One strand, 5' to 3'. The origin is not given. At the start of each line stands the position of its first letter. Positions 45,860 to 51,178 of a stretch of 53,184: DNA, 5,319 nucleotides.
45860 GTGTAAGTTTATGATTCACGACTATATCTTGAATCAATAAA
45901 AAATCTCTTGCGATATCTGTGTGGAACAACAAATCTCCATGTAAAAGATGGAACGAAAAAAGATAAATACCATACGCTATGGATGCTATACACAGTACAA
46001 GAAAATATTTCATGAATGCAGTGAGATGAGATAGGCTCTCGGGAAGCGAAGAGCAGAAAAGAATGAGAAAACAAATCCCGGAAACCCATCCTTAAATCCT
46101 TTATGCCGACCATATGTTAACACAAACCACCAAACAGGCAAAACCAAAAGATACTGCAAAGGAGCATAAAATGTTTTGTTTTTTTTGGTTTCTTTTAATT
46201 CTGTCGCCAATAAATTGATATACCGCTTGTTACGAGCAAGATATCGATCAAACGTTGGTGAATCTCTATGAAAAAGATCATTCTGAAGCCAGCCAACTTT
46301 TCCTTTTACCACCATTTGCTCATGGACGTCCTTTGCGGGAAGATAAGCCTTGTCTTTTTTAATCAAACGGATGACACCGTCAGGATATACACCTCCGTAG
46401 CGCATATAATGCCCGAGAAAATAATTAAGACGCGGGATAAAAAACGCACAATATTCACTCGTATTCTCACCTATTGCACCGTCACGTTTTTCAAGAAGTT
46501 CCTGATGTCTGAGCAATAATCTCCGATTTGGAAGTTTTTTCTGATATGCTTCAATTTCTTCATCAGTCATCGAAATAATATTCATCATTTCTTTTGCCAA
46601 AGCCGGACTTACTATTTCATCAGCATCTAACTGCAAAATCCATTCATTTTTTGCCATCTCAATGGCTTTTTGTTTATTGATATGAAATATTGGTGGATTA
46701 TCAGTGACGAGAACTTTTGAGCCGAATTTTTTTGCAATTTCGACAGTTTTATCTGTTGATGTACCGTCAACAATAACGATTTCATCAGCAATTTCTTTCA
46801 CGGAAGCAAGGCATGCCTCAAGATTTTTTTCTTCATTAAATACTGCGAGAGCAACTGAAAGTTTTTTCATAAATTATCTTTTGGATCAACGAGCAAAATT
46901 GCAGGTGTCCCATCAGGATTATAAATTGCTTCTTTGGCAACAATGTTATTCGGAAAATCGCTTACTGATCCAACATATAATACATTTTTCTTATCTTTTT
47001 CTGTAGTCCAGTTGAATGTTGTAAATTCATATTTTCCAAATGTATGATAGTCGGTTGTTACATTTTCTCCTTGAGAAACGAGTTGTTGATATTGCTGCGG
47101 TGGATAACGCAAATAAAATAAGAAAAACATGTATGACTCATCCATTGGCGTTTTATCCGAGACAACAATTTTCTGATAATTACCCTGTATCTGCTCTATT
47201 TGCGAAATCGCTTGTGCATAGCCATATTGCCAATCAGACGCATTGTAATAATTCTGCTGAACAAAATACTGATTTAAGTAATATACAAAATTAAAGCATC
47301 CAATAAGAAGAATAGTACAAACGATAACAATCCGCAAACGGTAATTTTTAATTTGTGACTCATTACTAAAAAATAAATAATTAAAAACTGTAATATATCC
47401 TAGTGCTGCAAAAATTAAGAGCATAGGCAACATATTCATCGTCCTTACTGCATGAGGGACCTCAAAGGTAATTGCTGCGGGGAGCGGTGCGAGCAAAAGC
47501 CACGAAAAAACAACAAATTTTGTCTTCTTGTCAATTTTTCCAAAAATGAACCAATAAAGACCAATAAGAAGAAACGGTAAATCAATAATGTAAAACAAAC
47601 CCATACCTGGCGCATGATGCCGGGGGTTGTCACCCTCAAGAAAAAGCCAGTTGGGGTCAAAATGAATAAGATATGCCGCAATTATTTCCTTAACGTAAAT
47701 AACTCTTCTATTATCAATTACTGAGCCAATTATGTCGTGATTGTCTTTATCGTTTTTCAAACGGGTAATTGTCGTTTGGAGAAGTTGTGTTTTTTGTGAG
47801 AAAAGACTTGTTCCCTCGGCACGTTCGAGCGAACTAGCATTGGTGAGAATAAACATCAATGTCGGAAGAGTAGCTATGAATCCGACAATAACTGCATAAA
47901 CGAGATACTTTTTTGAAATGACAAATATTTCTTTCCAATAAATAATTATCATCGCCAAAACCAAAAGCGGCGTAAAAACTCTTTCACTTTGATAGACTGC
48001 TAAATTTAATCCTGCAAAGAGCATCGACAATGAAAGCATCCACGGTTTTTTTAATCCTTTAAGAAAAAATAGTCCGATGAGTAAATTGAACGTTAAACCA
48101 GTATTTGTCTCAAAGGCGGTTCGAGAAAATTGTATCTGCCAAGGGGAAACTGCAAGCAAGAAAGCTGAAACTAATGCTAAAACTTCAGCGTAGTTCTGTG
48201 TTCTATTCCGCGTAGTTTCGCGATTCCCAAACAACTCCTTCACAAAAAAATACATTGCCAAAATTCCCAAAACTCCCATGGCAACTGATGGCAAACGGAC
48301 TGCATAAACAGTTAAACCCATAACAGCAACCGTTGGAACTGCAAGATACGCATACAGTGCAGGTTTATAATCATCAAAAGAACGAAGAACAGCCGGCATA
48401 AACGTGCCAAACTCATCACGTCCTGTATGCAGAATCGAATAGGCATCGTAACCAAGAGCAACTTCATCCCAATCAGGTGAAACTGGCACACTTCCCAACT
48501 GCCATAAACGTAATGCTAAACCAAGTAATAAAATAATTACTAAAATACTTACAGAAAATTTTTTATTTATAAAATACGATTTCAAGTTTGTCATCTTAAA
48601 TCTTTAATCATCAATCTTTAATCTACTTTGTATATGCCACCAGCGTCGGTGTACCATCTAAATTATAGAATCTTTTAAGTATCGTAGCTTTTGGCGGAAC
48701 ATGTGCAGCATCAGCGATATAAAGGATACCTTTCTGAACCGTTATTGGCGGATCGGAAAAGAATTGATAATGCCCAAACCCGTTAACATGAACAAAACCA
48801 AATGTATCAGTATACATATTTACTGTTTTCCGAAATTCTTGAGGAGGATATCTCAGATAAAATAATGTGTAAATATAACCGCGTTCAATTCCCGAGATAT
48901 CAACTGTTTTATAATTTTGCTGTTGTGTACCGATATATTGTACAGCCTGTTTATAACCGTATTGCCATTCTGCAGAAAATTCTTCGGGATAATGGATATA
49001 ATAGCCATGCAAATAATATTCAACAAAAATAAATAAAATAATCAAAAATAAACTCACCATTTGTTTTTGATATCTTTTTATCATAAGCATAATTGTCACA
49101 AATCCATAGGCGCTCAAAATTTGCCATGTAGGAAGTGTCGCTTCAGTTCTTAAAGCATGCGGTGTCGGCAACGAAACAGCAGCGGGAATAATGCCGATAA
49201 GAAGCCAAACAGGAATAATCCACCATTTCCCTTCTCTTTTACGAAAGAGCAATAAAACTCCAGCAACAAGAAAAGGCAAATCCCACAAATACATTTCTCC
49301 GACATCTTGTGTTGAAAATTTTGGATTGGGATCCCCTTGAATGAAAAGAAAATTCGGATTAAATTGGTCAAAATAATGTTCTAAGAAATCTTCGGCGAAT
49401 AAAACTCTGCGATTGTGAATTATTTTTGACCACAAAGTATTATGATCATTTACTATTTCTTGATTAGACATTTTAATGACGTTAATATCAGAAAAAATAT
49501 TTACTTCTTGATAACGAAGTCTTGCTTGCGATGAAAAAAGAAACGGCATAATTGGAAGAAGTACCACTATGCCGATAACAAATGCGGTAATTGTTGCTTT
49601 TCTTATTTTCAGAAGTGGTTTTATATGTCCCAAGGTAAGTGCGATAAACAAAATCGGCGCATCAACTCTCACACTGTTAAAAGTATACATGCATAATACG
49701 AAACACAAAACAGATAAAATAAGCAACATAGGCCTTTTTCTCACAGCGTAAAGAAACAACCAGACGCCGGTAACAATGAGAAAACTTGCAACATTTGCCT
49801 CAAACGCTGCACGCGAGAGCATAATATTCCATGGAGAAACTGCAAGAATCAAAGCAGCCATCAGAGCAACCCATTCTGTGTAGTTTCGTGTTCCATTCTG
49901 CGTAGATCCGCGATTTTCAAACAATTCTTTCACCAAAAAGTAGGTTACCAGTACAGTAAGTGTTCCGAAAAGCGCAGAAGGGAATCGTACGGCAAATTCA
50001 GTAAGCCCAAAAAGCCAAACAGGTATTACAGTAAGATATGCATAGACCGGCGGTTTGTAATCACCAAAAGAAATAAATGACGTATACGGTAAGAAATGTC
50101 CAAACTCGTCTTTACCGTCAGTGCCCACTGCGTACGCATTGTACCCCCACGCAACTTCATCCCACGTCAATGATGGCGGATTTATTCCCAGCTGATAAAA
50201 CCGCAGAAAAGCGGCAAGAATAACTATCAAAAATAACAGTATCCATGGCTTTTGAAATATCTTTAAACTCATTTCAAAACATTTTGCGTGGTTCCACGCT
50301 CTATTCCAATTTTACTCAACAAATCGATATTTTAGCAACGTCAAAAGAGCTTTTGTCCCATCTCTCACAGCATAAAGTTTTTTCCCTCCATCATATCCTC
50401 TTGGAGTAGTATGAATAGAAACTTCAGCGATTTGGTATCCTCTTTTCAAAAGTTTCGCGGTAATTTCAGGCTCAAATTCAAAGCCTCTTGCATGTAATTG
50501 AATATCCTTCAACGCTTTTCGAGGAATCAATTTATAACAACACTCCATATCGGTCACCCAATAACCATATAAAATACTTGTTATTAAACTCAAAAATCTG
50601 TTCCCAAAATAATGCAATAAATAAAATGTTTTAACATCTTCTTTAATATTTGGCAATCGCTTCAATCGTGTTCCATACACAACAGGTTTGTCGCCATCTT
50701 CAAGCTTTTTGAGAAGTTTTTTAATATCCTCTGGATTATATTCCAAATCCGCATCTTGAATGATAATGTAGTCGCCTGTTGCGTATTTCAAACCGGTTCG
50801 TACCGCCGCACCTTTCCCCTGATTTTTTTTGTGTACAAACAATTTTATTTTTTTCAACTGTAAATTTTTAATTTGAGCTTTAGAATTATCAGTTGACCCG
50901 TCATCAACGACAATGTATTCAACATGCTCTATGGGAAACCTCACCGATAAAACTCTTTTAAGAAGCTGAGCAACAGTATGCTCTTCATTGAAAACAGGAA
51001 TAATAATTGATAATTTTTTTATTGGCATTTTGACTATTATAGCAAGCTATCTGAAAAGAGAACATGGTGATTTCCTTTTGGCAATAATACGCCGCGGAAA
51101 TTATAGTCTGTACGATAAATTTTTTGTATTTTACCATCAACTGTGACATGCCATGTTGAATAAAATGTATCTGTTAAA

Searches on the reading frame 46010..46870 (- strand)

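Call 10: search_protein_families(library=pfam, proteins=[window:46010-46870:-], max_evalue=0.001)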
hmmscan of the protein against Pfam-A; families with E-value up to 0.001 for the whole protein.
window:46010-46870:- (286 aa): 2 families
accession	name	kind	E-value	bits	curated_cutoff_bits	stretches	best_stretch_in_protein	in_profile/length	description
PF00535.33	Glycos_transf_2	-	1.6e-19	70.9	23.3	1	5-104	1-108/168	Glycosyl transferase family 2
PF13704.12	Glyco_tranf_2_4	-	5.9e-06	27.1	27.5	1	12-87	2-84/98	Glycosyl transferase family 2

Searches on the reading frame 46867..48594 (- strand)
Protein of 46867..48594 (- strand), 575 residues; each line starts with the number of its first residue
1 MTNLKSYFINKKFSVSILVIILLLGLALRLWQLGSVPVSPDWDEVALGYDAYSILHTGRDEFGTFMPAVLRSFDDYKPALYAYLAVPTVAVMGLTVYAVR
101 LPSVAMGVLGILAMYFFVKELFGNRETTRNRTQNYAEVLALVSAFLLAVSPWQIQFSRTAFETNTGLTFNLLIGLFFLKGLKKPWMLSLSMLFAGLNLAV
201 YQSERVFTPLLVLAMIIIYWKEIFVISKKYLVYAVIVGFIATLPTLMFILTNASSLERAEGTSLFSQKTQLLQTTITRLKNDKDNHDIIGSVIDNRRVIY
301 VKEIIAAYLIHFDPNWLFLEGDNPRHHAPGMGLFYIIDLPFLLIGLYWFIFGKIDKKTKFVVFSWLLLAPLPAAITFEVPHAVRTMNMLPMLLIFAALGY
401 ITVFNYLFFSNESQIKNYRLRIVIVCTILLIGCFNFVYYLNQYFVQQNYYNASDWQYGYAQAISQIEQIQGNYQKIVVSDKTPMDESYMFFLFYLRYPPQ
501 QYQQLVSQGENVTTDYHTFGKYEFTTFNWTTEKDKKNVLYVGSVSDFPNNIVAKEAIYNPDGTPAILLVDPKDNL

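Call 11: search_protein_families(library=pfam, proteins=[window:46867-48594:-], max_evalue=0.1)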
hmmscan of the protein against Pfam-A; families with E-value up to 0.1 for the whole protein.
window:46867-48594:- (575 aa): 2 families
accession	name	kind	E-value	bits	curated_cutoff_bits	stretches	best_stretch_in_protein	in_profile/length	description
PF13231.12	PMT_2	-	1.2e-06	29.3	26.1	1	77-247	2-159/160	Dolichyl-phosphate-mannose-protein mannosyltransferase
PF24417.1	DUF7549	-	0.03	14.6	27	1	134-170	6-43/166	Family of unknown function (DUF7549)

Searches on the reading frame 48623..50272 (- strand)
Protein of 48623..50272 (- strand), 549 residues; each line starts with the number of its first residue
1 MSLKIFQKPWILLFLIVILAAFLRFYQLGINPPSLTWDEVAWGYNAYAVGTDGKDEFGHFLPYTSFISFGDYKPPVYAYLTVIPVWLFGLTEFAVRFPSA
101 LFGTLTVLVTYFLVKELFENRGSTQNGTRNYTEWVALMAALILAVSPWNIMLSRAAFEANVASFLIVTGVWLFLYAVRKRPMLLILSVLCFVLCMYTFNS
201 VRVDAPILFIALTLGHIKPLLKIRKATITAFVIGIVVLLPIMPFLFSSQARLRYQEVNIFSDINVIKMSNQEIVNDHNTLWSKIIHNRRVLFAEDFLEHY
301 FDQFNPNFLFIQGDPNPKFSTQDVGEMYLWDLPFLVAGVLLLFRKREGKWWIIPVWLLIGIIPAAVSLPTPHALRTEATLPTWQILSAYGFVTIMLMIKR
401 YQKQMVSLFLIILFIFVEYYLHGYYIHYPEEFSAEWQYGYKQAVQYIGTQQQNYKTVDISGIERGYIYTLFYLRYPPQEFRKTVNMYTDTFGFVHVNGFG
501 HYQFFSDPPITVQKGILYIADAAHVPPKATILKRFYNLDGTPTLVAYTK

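Call 11: search_protein_families(library=pfam, proteins=[window:48623-50272:-], max_evalue=0.1)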
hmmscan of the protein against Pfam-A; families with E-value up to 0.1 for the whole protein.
window:48623-50272:- (549 aa): 3 families
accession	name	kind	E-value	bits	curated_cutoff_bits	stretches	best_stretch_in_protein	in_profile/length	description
PF02366.24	PMT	-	7.5e-09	35.9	22.7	1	16-182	3-160/245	Dolichyl-phosphate-mannose-protein mannosyltransferase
PF13231.12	PMT_2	-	3.2e-08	34.4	26.1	1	73-241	2-157/160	Dolichyl-phosphate-mannose-protein mannosyltransferase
PF11028.14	TMEM260-like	-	0.053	13.7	24.2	0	88-174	37-127/179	Protein O-mannosyl-transferase TMEM260-like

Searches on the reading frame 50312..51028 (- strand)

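Call 11: search_protein_families(library=pfam, proteins=[window:50312-51028:-], max_evalue=0.1)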
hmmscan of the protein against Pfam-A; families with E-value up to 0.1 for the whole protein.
window:50312-51028:- (238 aa): 5 families
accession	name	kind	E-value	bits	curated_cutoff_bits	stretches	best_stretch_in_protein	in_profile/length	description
PF00535.33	Glycos_transf_2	-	6.1e-40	137.3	23.3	1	7-176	1-167/168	Glycosyl transferase family 2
PF10111.15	Glyco_tranf_2_2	-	2.7e-09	37.4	27.3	1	7-107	1-104/276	Glycosyltransferase like family 2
PF13704.12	Glyco_tranf_2_4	-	0.00099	20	27.5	1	14-94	2-81/98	Glycosyl transferase family 2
PF13641.12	Glyco_tranf_2_3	-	0.0013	19.2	27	1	6-176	3-174/230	Glycosyltransferase like family 2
PF13506.12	Glyco_transf_21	-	0.0075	16.2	21.7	1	72-114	18-60/174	Glycosyl transferase family 21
